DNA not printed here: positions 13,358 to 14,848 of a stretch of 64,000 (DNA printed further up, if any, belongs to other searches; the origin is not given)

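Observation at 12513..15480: GDP-sugar 4,6-dehydratase, C-methyltransferase and NUDIX cassette with atypical composition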

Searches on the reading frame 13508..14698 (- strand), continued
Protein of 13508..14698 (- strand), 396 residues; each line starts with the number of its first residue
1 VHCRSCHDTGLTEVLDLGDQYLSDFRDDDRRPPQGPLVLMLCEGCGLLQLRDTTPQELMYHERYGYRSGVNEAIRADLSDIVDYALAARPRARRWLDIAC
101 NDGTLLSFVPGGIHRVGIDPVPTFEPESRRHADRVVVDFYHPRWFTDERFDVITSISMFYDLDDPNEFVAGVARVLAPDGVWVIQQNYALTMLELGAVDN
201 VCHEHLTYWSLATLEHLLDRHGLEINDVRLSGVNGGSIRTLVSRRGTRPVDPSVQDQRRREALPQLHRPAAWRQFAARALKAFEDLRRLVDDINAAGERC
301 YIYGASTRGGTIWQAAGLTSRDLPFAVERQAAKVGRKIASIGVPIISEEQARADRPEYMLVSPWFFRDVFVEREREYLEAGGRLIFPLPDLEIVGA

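Call 42: search_protein_families(library=pfam, proteins=[L036:5584-6372:-, L036:6387-7079:-, L036:7103-8254:-, L036:8251-9468:-, L036:9947-11227:+, L036:11236-11802:-, L036:11880-13004:-, L002:12222-13058:+, L003:7795-9030:-], max_evalue=0.001)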
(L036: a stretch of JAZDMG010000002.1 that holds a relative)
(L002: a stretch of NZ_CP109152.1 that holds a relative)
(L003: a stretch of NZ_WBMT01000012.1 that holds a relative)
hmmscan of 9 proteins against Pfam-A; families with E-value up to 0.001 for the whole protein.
L036:5584-6372:- (262 aa): 3 families
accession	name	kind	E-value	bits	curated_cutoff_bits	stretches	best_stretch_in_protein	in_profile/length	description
PF05050.19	Methyltransf_21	-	1.1e-15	58.6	22.7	1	92-246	1-172/173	Methyltransferase FkbM domain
PF02475.24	TRM5-TYW2_MTfase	-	3.6e-06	27.5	28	1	59-140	11-89/164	TRM5/TYW2 methyltransferase domain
PF06325.19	PrmA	-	0.00024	21.1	22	1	85-140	160-213/296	Ribosomal protein L11 methyltransferase (PrmA)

L036:6387-7079:- (230 aa): 12 families
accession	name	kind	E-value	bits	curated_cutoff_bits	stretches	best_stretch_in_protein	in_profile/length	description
PF08241.18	Methyltransf_11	-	6.1e-20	72.1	21.2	1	44-131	1-94/95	Methyltransferase domain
PF13489.12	Methyltransf_23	-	2e-19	70.4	27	1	32-145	13-130/164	Methyltransferase domain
PF13847.12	Methyltransf_31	-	2.1e-15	57.1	27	1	39-137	3-119/145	Methyltransferase domain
PF13649.12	Methyltransf_25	-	1.1e-14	55.3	27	1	43-128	1-97/97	Methyltransferase domain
PF08242.18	Methyltransf_12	-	8.7e-10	39.7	30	1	44-129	1-97/98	Methyltransferase domain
PF05219.18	DREV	-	9.2e-07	28.7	26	1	31-133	86-187/265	DREV methyltransferase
PF07021.18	MetW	-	2.2e-06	27.9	21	1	37-152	11-127/193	Methionine biosynthesis protein MetW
PF02353.26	CMAS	-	4.2e-05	23.4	27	1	32-134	55-166/273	Mycolic acid cyclopropane synthetase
PF03141.22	Methyltransf_29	-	9.9e-05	21.5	23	1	42-139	120-224/506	Putative S-adenosyl-L-methionine-dependent methyltransferase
PF03291.22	mRNA_G-N7_MeTrfase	-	0.00017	21.2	26.6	0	26-75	46-97/315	mRNA (guanine-N(7))-methyltransferase domain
PF01728.25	FtsJ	-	0.00067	20.1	24.1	0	33-92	14-74/181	FtsJ-like methyltransferase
PF03848.20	TehB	-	0.00098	19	20.4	0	33-74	24-64/193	Tellurite resistance protein TehB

L036:7103-8254:- (383 aa): 6 families
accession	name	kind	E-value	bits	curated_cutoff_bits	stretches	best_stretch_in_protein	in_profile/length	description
PF00534.26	Glycos_transf_1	-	6.1e-29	101.2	26.4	1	194-356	7-171/172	Glycosyl transferases group 1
PF13692.12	Glyco_trans_1_4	-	4.4e-26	92.3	27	1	203-343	2-142/142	Glycosyl transferases group 1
PF13439.12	Glyco_transf_4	-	3.2e-14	53.7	28.5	1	35-181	10-161/170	Glycosyltransferase Family 4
PF13579.12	Glyco_trans_4_4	-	7.5e-11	43.1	29.7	1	24-182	2-155/158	Glycosyl transferase 4-like domain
PF13524.12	Glyco_trans_1_2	-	5.9e-05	23.5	25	1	229-371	10-142/144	Glycosyl transferase-like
PF20706.3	GT4-conflict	-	0.00026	20.6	26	1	147-284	140-288/385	Family 4 Glycosyltransferase in conflict systems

L036:8251-9468:- (405 aa): 5 families
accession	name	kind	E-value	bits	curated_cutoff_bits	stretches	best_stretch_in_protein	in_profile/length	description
PF00534.26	Glycos_transf_1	-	3.7e-43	147.5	26.4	1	212-381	2-171/172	Glycosyl transferases group 1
PF13692.12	Glyco_trans_1_4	-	4.8e-37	127.8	27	1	227-368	3-142/142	Glycosyl transferases group 1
PF20706.3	GT4-conflict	-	1.8e-08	34.2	26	1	212-393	189-383/385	Family 4 Glycosyltransferase in conflict systems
PF13524.12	Glyco_trans_1_2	-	6.4e-07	29.8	25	1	262-385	17-132/144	Glycosyl transferase-like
PF13439.12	Glyco_transf_4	-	2.1e-05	25.1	28.5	1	28-199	10-167/170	Glycosyltransferase Family 4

L036:9947-11227:+ (426 aa): 2 families
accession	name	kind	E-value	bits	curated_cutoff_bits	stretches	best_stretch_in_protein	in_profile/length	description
PF08484.17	Methyltransf_14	-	4.9e-49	166.6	23.5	1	249-416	2-160/160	C-methyltransferase C-terminal domain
PF13489.12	Methyltransf_23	-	1.1e-10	41.9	27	1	99-242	20-162/164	Methyltransferase domain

L036:11236-11802:- (188 aa): 1 family
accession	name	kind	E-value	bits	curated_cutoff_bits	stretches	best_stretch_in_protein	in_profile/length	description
PF00293.34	NUDIX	-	1.3e-05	25.6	21.1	1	59-147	14-102/134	NUDIX domain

L036:11880-13004:- (374 aa): 4 families
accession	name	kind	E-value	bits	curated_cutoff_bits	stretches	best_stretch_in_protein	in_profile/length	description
PF16363.11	GDP_Man_Dehyd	-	8.8e-146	486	27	1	6-335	1-332/332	GDP-mannose 4,6 dehydratase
PF01370.27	Epimerase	-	5.6e-69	232.6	20.9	1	5-250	1-240/240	NAD dependent epimerase/dehydratase family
PF04321.23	RmlD_sub_bind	-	2e-07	30.8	27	1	4-176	2-146/287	RmlD substrate binding domain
PF05368.20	NmrA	-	1.2e-05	25.6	27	1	3-73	3-69/298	NmrA-like family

L002:12222-13058:+ (278 aa): 1 family
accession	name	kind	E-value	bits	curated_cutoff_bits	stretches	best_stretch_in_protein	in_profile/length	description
PF00248.27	Aldo_ket_red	-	8.4e-49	166.6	24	1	19-263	1-289/291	Aldo/keto reductase family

L003:7795-9030:- (411 aa): 1 family
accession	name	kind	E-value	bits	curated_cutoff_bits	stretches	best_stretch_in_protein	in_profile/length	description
PF00480.26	ROK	-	7.1e-48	164.1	22.9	1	143-394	45-291/294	ROK family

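Call 46: search_protein_families(library=pfam, alignment_id=A3, max_evalue=0.00001)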
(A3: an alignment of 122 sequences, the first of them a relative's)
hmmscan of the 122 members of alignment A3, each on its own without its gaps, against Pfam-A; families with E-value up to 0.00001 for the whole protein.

A. member 1, L001:3240-3941:+ (233 aa): 0 families

B. families by the number of members that match (of 122 scanned): 153 families (the first 25 are shown)
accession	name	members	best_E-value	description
PF00480.26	ROK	7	7.1e-48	ROK family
PF00440.29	TetR_N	6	3.6e-16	Bacterial regulatory proteins, tetR family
PF07690.21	MFS_1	4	1e-56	Major Facilitator Superfamily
PF13649.12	Methyltransf_25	4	6e-17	Methyltransferase domain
PF08241.18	Methyltransf_11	4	2.8e-16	Methyltransferase domain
PF08281.18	Sigma70_r4_2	4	4.8e-15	Sigma-70, region 4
PF13489.12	Methyltransf_23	4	1.2e-12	Methyltransferase domain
PF08242.18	Methyltransf_12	4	4.3e-11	Methyltransferase domain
PF12802.13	MarR_2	4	5.4e-09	MarR family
PF00248.27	Aldo_ket_red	3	6e-51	Aldo/keto reductase family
PF13561.12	adh_short_C2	3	1.6e-49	Enoyl-(Acyl carrier protein) reductase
PF00005.33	ABC_tran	3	3.3e-48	ABC transporter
PF00106.31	adh_short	3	1.5e-42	short chain dehydrogenase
PF00528.27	BPD_transp_1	3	1.3e-40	Binding-protein-dependent transport system inner membrane component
PF13847.12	Methyltransf_31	3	1.7e-12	Methyltransferase domain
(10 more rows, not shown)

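Call 52: search_protein_families(library=ncbifam, proteins=[L002:12222-13058:+, L003:7795-9030:-], max_evalue=0.00001)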
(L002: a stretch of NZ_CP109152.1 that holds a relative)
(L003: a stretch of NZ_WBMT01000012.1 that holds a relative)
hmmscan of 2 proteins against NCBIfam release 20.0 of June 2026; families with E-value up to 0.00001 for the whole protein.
L002:12222-13058:+ (278 aa): 7 families
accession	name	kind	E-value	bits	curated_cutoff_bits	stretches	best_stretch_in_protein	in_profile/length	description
NF008598.0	PRK11565.1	equivalog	1.4e-79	267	425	1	10-272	8-270/275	2,5-didehydrogluconate reductase DkgA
NF008377.0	PRK11172.1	equivalog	4.1e-56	190.1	327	1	16-274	2-261/267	2,5-didehydrogluconate reductase DkgB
NF049922.1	MethglyxlRedYdjG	equivalog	4.2e-12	45.7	550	1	91-196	116-223/326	NADH-dependent methylglyoxal reductase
NF007912.0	PRK10625.1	equivalog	1.1e-08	34.8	415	0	90-120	111-141/346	NADP(H)-dependent aldo-keto reductase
NF007695.0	PRK10376.1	subfamily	5.4e-08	32.3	280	1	29-262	39-285/290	oxidoreductase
TIGR01293.1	Kv_beta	subfamily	2.1e-06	27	365.4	1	14-149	10-159/319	voltage-dependent potassium channel subunit beta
NF007388.0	PRK09912.1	subfamily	5.6e-06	25.5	448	0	89-153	116-179/346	L-glyceraldehyde 3-phosphate reductase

L003:7795-9030:- (411 aa): 11 families
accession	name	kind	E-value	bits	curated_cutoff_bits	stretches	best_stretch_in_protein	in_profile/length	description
NF049930.1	TransRegMlc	equivalog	2e-47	162.4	530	1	13-391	7-387/405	sugar metabolism global transcriptional regulator Mlc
NF047937.1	TransRegNagC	equivalog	9e-43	146.9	650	1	25-400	14-389/399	DNA-binding transcriptional regulator NagC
TIGR00744.1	ROK_glcA_fam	subfamily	2.2e-39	135.6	260.35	1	153-396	57-310/318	ROK family glucokinase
NF045551.1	GK_Pyrobac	equivalog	2.1e-22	79.8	500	1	156-396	50-282/294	ATP-dependent glucokinase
NF047821.1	NactlManKinNanK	equivalog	2.7e-22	79.6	450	1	93-394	3-286/288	N-acetylmannosamine kinase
NF003461.0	PRK05082.1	subfamily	2.7e-21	76.2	283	1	93-394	3-286/291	N-acetylmannosamine kinase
NF007108.0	PRK09557.1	equivalog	6.7e-17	61.7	443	1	145-351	48-259/303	fructokinase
NF042998.1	bglucokin_BglK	equivalog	8.9e-15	54.7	550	1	95-349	5-246/291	beta-glucoside kinase BglK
NF007251.0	PRK09698.1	equivalog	1.4e-13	50.8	253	1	112-398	24-300/304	allose kinase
NF009835.0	PRK13310.1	equivalog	7.1e-13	48.5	380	1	144-393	46-299/303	N-acetylglucosamine kinase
NF045942.1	PolPhglucPhase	equivalog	1.4e-06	28.3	250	1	156-262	58-159/242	polyphosphate--glucose phosphotransferase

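Call 53: search_solved_structures(query=L002:12222-13058:+, max_evalue=1e-30)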
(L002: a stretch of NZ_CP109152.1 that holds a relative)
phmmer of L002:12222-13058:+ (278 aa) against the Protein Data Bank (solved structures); distinct sequences matched with E-value up to 1e-30: 128 (the best 60 are shown).
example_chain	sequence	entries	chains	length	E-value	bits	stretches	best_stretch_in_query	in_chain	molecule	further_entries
3o0k_A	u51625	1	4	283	4.7e-78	265.9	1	3-264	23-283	Aldo/keto reductase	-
3wbw_A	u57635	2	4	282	1.7e-74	254.2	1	12-275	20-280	Putative 2,5-diketo-D-gluconic acid reductase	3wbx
3wby_A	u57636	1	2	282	2.2e-73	250.5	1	12-275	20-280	Putative 2,5-diketo-D-gluconic acid reductase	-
3f7j_A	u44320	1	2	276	2.7e-73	250.3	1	10-268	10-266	YvgN protein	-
3d3f_A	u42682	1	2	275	2.7e-73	250.3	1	10-268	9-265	YvgN protein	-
4fzi_A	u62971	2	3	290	8.1e-70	238.8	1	10-273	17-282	Prostaglandin F synthase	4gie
1mzr_A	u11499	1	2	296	6.9e-69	235.8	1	10-267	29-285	2,5-diketo-D-gluconate reductase A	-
1hw6_A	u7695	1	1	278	7.9e-69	235.6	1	5-265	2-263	2,5-DIKETO-D-GLUCONIC ACID REDUCTASE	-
1a80_A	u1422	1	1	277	1.1e-68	235.1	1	6-265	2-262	2,5-DIKETO-D-GLUCONIC ACID REDUCTASE A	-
4f40_A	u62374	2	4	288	5.5e-68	232.8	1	3-267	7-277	Prostaglandin f2-alpha synthase/D-arabinose dehydrogenase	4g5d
1m9h_A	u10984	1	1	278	3e-67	230.4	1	5-265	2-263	2,5-diketo-D-gluconic acid reductase A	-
3b3d_A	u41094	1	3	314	5.1e-67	229.7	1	8-266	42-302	Putative morphine dehydrogenase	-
1vbj_A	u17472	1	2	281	8.3e-66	225.7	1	10-273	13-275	prostaglandin F synthase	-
4otk_A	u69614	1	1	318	2.4e-60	207.8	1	2-274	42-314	Mycobacterial Enzyme Rv2971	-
2wzm_A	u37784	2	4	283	1.3e-59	205.4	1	5-274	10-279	ALDO-KETO REDUCTASE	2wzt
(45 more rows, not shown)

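Call 59: search_protein_families(library=padloc, proteins=[window:13508-14698:-], max_evalue=0.001)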
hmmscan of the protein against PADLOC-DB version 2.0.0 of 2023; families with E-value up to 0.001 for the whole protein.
window:13508-14698:- (396 aa): 1 family
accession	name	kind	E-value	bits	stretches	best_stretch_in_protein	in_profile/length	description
PDLC04134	mad2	-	8.5e-05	19.5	1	137-191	343-401/492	mads_2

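Call 63: search_protein_families(library=pfam, proteins=[L021:6654-7454:+, L021:7565-8383:+, L021:8380-9102:+, L021:9099-9986:+, L021:11179-11829:+, L021:11891-12721:+, L016:8353-9084:+, L016:9081-9980:+, L016:11321-12217:+, L016:6866-8200:+], max_evalue=0.00001)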
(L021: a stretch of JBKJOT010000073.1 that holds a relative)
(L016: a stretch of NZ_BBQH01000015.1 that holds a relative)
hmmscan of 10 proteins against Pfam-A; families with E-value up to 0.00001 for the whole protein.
L021:6654-7454:+ (266 aa): 0 families

L021:7565-8383:+ (272 aa): 0 families

L021:8380-9102:+ (240 aa): 1 family
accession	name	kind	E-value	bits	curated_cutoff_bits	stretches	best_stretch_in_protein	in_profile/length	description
PF00535.33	Glycos_transf_2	-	1e-08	35.7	23.3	1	5-113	2-105/168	Glycosyl transferase family 2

L021:9099-9986:+ (295 aa): 5 families
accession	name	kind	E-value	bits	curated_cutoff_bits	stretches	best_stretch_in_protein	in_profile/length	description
PF16363.11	GDP_Man_Dehyd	-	3.9e-52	178.2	27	1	36-282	59-326/332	GDP-mannose 4,6 dehydratase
PF01370.27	Epimerase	-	1e-47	163.1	20.9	1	4-222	2-239/240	NAD dependent epimerase/dehydratase family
PF04321.23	RmlD_sub_bind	-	9.6e-18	64.7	27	1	1-150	1-144/287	RmlD substrate binding domain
PF01073.25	3Beta_HSD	-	1.7e-08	34.3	22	1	37-209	53-225/280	3-beta hydroxysteroid dehydrogenase/isomerase family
PF02719.21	Polysacc_synt_2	-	7e-08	32.4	20.2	1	37-143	62-152/293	Polysaccharide biosynthesis protein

L021:11179-11829:+ (216 aa): 0 families

L021:11891-12721:+ (276 aa): 0 families

L016:8353-9084:+ (243 aa): 0 families

L016:9081-9980:+ (299 aa): 5 families
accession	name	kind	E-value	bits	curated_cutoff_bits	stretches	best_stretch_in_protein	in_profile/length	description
PF16363.11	GDP_Man_Dehyd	-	2.3e-49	169.1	27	1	37-227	59-250/332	GDP-mannose 4,6 dehydratase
PF01370.27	Epimerase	-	7.8e-48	163.4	20.9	1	4-224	1-239/240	NAD dependent epimerase/dehydratase family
PF04321.23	RmlD_sub_bind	-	4.2e-14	52.7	27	1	4-137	3-131/287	RmlD substrate binding domain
PF02719.21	Polysacc_synt_2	-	9e-07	28.8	20.2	0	38-102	62-126/293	Polysaccharide biosynthesis protein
PF01073.25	3Beta_HSD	-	3.6e-06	26.7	22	0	5-103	1-115/280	3-beta hydroxysteroid dehydrogenase/isomerase family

L016:11321-12217:+ (298 aa): 0 families

L016:6866-8200:+ (444 aa): 2 families
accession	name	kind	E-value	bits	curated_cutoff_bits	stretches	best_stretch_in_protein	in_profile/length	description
PF00534.26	Glycos_transf_1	-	3.1e-08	33.8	26.4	1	354-425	98-171/172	Glycosyl transferases group 1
PF13692.12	Glyco_trans_1_4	-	5.1e-08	33.7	27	1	300-412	29-142/142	Glycosyl transferases group 1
